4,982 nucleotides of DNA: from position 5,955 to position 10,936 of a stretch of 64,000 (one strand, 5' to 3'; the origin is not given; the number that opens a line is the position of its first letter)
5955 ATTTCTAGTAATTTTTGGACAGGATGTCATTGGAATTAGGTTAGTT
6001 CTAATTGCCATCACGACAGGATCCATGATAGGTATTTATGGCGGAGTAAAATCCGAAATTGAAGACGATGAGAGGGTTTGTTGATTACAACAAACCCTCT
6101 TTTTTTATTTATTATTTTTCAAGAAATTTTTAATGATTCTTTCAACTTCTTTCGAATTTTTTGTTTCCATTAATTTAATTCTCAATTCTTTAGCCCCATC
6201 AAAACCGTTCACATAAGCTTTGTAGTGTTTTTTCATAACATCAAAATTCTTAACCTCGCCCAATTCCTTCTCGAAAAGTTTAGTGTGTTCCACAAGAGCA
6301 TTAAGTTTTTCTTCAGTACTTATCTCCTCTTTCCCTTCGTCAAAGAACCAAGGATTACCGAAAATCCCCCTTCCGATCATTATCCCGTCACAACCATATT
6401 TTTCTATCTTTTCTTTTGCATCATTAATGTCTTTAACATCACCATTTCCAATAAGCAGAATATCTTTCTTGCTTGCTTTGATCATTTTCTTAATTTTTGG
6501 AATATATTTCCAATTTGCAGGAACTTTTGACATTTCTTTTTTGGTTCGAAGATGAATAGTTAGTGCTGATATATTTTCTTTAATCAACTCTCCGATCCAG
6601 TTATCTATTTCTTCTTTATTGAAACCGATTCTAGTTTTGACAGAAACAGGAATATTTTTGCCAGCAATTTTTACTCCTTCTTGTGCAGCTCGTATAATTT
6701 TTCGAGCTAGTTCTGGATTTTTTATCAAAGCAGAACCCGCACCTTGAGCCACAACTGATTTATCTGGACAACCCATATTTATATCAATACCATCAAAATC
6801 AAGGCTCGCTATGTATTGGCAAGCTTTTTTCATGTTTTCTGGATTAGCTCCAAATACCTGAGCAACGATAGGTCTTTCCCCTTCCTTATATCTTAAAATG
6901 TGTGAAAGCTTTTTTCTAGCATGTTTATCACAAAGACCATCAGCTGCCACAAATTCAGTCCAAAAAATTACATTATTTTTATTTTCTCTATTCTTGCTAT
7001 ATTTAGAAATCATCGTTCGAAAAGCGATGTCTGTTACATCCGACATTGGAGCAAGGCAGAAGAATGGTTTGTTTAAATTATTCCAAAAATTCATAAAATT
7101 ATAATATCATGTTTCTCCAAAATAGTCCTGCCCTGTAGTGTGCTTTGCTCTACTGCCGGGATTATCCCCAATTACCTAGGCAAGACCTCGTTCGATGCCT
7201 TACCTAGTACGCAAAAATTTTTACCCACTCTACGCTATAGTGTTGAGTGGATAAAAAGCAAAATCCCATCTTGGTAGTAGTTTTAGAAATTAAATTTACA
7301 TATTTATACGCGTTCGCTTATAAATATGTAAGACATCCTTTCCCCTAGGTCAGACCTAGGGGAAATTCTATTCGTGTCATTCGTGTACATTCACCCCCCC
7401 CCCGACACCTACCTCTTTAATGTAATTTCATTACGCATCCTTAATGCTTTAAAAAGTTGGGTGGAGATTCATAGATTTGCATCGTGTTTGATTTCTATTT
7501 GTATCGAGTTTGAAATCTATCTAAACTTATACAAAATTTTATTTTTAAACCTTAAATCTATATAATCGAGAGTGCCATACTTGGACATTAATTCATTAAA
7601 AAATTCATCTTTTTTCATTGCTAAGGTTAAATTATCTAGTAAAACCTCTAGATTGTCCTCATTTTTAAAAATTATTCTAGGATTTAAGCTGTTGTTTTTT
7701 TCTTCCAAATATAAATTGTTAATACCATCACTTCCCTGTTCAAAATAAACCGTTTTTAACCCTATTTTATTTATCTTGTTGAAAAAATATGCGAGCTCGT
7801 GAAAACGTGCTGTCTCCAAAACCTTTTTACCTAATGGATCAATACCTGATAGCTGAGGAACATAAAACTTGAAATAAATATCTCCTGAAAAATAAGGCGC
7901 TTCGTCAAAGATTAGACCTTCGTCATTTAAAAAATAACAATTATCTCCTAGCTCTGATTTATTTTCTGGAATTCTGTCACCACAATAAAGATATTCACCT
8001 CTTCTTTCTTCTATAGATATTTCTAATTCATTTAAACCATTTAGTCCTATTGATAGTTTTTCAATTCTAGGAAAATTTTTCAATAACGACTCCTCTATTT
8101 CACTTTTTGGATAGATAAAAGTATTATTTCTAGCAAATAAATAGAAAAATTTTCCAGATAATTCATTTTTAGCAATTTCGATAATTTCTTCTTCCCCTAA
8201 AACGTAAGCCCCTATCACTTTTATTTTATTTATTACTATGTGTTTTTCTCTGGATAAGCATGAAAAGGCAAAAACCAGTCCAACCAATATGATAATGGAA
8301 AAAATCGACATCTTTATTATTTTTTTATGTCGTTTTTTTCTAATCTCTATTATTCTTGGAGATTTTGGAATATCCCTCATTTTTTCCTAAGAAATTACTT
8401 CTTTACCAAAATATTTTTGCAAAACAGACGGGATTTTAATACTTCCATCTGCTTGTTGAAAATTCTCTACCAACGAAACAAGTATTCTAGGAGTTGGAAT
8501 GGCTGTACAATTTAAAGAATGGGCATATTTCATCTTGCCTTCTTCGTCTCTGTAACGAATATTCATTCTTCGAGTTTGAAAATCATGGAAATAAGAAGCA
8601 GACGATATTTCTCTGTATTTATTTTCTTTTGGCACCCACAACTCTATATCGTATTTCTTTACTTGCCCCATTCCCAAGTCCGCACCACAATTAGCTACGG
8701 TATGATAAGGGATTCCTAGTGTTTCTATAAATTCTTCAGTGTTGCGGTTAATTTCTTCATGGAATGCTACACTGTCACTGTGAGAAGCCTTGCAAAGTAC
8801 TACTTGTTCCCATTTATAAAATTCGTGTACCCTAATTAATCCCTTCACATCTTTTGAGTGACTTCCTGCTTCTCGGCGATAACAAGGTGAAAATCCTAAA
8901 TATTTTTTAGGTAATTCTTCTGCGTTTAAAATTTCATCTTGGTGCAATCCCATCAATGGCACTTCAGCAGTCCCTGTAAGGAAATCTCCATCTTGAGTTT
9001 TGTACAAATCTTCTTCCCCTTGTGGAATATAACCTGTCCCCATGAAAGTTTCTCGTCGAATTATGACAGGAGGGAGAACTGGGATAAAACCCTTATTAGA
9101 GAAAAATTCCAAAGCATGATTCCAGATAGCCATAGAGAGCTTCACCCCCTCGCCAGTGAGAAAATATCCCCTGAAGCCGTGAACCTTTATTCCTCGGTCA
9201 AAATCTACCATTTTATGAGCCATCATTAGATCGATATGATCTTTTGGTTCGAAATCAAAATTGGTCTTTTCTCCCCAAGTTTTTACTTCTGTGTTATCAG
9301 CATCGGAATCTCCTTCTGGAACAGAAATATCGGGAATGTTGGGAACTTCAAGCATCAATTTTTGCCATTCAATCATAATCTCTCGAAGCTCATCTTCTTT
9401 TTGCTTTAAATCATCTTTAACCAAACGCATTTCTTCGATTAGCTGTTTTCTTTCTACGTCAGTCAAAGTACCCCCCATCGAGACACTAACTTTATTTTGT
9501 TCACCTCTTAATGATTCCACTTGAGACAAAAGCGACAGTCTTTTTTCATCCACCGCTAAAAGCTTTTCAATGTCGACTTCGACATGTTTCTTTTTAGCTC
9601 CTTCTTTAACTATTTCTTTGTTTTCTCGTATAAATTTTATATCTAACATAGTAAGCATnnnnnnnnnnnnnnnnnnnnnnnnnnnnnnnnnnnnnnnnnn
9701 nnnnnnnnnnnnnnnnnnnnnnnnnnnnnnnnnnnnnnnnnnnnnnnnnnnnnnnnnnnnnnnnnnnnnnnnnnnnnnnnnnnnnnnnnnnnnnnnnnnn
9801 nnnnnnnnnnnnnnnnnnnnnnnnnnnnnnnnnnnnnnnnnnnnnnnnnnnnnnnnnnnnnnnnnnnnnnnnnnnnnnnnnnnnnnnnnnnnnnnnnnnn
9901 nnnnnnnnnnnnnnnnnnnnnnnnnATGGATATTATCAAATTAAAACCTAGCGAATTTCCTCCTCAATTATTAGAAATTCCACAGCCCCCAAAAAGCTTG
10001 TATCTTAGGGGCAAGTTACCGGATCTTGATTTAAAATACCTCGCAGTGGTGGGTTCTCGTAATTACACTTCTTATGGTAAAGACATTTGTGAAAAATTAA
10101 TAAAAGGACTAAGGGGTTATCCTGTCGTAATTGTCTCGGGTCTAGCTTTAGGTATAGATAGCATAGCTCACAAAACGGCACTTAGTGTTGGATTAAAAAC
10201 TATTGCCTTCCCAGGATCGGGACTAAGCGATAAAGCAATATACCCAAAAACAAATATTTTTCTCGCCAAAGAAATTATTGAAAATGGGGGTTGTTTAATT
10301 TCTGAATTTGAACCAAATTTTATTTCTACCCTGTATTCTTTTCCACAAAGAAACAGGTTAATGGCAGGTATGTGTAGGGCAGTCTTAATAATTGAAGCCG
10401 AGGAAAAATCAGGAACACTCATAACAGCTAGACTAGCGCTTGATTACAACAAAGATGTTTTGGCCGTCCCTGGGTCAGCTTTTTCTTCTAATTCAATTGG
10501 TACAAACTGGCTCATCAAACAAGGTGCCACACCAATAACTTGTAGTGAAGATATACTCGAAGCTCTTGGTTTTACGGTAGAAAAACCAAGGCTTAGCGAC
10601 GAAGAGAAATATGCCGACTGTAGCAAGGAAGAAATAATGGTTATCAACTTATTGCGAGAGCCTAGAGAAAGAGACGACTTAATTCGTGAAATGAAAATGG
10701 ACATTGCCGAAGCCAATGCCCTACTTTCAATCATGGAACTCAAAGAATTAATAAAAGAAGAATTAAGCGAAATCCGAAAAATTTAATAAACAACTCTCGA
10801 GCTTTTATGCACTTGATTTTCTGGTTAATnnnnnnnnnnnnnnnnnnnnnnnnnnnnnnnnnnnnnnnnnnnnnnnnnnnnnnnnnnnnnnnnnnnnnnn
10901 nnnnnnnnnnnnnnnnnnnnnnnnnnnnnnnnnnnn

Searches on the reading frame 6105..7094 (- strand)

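Call 88: search_protein_families(library=pfam, proteins=[window:6105-7094:-], max_evalue=0.00001)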
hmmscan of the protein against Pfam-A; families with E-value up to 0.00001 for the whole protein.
window:6105-7094:- (329 aa): 2 families
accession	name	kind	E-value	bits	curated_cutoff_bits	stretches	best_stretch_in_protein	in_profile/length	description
PF01207.24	Dus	-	6.3e-64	216.5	20.4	1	14-324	2-306/311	Dihydrouridine synthase (Dus)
PF01180.27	DHO_dh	-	2.9e-06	27.1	27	0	56-259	77-288/291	Dihydroorotate dehydrogenase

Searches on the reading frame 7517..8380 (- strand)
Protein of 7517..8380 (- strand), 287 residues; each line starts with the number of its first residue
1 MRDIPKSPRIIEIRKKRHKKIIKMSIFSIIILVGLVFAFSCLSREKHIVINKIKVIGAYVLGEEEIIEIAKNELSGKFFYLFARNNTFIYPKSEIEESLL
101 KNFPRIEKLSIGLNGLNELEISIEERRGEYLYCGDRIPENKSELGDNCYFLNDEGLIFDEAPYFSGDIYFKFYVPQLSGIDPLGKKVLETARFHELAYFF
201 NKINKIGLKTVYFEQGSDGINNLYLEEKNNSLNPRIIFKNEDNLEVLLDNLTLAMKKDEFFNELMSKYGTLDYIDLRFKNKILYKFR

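Call 88: search_protein_families(library=pfam, proteins=[window:7517-8380:-], max_evalue=0.00001)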
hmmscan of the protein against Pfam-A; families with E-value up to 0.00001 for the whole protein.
window:7517-8380:- (287 aa): 0 families

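Call 90: search_protein_families(library=pfam, proteins=[window:7517-8380:-], max_evalue=0.01)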
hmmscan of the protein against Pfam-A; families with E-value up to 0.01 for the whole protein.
window:7517-8380:- (287 aa): 2 families
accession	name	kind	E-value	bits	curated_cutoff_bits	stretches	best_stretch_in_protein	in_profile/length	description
PF08478.15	POTRA_1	-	6.3e-05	23.6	23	1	50-126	3-69/69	POTRA domain, FtsQ-type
PF13886.12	TM7S3_TM198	-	0.0066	16.6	29.2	1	20-61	103-144/199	TM7S3/TM198-like domain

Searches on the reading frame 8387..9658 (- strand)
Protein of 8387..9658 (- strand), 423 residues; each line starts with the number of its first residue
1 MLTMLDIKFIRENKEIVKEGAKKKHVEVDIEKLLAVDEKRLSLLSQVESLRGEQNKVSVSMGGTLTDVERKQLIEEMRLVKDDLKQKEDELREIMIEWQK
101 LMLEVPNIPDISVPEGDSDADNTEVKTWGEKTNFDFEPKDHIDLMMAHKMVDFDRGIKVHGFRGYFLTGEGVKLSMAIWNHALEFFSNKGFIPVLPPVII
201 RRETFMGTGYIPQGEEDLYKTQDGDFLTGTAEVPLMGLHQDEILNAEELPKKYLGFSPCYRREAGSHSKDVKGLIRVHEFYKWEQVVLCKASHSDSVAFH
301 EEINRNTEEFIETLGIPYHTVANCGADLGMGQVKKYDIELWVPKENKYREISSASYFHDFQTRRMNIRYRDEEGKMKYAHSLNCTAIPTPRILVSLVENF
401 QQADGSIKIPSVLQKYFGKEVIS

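Call 88: search_protein_families(library=pfam, proteins=[window:8387-9658:-], max_evalue=0.00001)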
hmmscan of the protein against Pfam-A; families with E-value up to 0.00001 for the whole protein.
window:8387-9658:- (423 aa): 2 families
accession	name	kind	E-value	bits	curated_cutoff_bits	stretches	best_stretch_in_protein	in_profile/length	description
PF00587.30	tRNA-synt_2b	-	9.8e-33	114.1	29.3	1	226-399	12-178/179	tRNA synthetase class II core domain (G, H, P, S and T)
PF02403.27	Seryl_tRNA_N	-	1.9e-23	83.2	28.2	1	4-109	1-108/108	Seryl-tRNA synthetase N-terminal domain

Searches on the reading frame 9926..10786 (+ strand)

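Call 88: search_protein_families(library=pfam, proteins=[window:9926-10786:+], max_evalue=0.00001)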
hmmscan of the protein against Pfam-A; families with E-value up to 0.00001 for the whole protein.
window:9926-10786:+ (286 aa): 2 families
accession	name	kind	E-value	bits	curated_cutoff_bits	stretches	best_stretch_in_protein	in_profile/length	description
PF02481.21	DNA_processg_A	-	1.2e-67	227.7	29.6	1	3-205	9-211/212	DNA recombination-mediator protein A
PF17782.7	DprA_WH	-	9e-06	26.1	22.9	0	244-277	23-56/61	DprA winged helix domain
